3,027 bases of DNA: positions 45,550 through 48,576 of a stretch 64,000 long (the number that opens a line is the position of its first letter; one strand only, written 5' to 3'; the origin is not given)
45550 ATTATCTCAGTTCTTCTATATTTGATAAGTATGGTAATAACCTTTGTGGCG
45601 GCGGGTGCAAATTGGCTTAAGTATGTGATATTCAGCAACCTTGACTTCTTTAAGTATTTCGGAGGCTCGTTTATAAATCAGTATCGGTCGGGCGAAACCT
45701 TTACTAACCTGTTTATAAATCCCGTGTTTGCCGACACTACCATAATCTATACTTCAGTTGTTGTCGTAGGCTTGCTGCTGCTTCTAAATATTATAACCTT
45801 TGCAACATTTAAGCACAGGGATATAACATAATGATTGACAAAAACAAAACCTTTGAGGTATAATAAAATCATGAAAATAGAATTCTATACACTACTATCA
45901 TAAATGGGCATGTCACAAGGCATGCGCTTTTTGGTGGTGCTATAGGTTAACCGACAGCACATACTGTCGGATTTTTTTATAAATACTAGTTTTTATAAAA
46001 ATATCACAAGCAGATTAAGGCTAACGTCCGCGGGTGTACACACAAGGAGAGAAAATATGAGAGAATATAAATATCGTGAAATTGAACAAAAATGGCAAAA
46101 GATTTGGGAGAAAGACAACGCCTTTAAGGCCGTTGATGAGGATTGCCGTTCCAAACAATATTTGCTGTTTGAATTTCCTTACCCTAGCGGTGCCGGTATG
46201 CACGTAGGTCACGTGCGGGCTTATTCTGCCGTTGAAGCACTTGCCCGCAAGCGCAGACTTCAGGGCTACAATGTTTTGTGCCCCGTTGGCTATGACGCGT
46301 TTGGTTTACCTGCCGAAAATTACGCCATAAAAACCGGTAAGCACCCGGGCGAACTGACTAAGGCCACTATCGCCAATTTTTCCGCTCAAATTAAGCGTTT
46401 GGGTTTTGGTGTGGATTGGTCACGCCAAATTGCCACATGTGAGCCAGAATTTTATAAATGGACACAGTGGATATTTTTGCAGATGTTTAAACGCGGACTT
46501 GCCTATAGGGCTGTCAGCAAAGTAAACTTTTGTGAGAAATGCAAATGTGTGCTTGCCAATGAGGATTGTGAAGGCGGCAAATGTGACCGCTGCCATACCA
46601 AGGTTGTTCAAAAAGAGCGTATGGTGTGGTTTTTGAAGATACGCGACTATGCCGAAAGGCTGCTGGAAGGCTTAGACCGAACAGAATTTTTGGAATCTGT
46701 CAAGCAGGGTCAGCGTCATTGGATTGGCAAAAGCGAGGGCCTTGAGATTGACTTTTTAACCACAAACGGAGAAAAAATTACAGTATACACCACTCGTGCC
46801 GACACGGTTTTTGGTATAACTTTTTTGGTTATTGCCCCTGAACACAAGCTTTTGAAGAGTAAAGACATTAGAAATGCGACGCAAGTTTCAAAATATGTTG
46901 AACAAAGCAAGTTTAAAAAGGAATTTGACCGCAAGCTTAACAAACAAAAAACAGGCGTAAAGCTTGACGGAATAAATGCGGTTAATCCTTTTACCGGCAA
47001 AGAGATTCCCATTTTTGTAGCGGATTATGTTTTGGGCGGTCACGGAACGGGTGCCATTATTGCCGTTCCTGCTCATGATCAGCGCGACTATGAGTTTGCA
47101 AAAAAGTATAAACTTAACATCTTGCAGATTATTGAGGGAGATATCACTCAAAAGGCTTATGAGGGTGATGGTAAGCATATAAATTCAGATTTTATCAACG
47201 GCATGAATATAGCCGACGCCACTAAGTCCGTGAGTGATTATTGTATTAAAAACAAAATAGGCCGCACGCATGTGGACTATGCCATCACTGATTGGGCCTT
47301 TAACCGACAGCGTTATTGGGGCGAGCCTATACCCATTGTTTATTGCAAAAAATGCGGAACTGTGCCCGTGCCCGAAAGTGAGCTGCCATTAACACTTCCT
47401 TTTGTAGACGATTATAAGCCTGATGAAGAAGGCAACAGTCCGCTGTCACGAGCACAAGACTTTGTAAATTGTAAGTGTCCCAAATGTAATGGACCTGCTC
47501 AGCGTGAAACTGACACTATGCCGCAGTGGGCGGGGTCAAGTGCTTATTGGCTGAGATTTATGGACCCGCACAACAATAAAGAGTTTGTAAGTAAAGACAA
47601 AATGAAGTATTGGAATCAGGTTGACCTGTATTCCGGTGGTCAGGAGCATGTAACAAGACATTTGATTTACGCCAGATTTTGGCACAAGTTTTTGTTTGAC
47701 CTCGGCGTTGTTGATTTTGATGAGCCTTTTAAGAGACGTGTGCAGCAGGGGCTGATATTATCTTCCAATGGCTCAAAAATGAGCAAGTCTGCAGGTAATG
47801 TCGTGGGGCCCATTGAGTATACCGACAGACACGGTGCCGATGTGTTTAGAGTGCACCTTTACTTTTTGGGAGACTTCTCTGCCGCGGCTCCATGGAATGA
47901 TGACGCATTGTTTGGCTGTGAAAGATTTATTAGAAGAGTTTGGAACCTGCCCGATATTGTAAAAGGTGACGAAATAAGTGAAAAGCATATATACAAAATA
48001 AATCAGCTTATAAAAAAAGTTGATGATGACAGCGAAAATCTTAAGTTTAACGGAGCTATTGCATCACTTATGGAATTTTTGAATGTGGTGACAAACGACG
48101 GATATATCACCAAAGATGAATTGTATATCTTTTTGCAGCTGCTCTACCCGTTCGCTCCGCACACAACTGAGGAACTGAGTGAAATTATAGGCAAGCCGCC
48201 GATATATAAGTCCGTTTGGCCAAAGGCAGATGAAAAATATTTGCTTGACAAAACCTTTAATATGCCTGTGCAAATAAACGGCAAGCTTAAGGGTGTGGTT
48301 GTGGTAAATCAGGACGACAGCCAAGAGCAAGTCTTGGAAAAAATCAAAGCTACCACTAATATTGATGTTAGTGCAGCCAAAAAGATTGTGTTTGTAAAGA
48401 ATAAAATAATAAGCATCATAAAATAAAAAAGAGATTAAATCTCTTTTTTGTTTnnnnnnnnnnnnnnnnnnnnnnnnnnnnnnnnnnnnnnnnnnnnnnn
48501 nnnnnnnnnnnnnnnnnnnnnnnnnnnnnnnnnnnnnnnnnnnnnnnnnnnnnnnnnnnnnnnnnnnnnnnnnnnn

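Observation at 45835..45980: leuS leader: leaderless 10-codon Leu-Leu mini-ORF plus terminator instead of a canonical T-box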

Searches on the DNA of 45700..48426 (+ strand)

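Call 4: search_rna_families(source=window, start=45700, end=46120, threshold=evalue, max_evalue=10, show_alignments=5)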
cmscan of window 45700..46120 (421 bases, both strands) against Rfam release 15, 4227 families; matches with E-value up to 10: 5.
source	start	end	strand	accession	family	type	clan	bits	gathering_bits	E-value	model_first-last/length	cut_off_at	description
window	45825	45866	+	RF00295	snoTBR7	Gene; snRNA; snoRNA; CD-box;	-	14.5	45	2.1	1-75/75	no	Small nucleolar RNA TBR7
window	45938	46010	-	RF02067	STnc310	Gene; sRNA;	-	14.1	40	5.9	1-61/61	no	Salmonella enterica sRNA STnc310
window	45892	45930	+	RF02503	Atu_C9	Gene; sRNA;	-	10.9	40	1.1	152-192/192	no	Rhizobiales sRNA Atu_C9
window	45903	46026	-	RF02503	Atu_C9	Gene; sRNA;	-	8.2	40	6.4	65-192/192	no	Rhizobiales sRNA Atu_C9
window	45931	45999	+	RF02350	psRNA6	Gene; sRNA;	-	7.9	60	8.2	1-333/333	no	Nitrosomonas sRNA psRNA6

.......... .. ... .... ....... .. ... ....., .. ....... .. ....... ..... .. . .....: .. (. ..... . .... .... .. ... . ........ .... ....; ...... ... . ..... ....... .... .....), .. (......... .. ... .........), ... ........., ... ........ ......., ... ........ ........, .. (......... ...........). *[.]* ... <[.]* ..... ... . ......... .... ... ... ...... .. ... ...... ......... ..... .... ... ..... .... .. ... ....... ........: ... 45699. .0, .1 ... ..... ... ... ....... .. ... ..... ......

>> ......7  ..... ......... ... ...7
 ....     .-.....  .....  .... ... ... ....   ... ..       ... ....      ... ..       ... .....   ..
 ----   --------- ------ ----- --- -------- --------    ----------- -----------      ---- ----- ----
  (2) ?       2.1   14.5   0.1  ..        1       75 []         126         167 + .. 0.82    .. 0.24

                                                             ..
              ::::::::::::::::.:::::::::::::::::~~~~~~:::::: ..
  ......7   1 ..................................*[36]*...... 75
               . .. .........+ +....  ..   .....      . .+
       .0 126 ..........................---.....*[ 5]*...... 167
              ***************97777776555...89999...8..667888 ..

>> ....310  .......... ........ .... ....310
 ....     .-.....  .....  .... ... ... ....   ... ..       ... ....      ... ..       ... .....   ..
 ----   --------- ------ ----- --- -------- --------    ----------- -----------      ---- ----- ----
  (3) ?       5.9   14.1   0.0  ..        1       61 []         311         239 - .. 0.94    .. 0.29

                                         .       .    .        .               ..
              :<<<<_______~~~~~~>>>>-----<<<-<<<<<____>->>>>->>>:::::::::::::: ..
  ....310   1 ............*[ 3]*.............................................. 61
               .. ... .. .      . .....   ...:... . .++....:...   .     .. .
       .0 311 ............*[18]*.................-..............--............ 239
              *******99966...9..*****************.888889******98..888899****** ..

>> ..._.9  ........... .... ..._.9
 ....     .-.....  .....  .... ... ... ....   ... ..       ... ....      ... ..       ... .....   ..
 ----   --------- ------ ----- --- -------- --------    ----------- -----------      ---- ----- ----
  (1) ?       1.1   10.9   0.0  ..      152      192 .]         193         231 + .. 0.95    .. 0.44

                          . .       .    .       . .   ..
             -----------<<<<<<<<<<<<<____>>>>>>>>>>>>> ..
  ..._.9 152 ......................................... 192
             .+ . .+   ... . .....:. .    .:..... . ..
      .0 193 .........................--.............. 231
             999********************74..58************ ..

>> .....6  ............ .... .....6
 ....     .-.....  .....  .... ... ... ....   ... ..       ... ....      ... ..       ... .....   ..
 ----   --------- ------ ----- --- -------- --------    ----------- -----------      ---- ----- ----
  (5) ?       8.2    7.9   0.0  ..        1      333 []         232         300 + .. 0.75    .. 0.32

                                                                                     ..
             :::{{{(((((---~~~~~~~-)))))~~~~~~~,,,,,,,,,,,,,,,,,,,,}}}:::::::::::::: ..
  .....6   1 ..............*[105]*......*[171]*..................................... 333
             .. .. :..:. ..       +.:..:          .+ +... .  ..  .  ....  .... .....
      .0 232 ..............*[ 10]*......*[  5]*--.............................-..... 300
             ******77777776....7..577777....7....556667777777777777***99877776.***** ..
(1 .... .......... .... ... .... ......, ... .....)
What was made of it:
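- On T-box riboswitch (RF00230): None at E<=10 in 45700-46120 (call 4).
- On Rfam leucine leader families (RF00512 Leu_leader; RF01743 Leu/phe leader): Neither family appears in the cmscan output at E<=10 (call 4).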

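Call 22: search_rna_families(sources=[L082, L083], threshold=evalue, max_evalue=1)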
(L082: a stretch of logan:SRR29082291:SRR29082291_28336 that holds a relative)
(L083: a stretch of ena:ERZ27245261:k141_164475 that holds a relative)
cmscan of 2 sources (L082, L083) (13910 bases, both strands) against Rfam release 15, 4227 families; matches with E-value up to 1: 2.
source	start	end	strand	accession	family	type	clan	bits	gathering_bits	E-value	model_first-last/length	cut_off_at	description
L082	7774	7844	-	RF00005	tRNA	Gene; tRNA;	CL00001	48.9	29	4.4e-08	1-71/71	no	tRNA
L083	5372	5435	-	RF02057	STnc40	Gene; sRNA;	-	27.6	45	0.28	1-70/70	no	Salmonella enterica sRNA STnc40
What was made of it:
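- On T-box riboswitch (RF00230): None at E<=1 in L082 or L083 (call 22).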

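Call 42: build_rna_model(alignment_id=A3)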
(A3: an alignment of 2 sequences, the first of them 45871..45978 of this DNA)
Model R1 built from alignment A3 (2 sequences, 110 columns); structure: RNAalifold consensus.
model positions 110; base pairs 21; branch points 1; effective number of sequences 0.99; information 0.589 bits per position. Calibrated on 0.2 Mb of random sequence (short: E-values are rough).
structure used (alignment columns):
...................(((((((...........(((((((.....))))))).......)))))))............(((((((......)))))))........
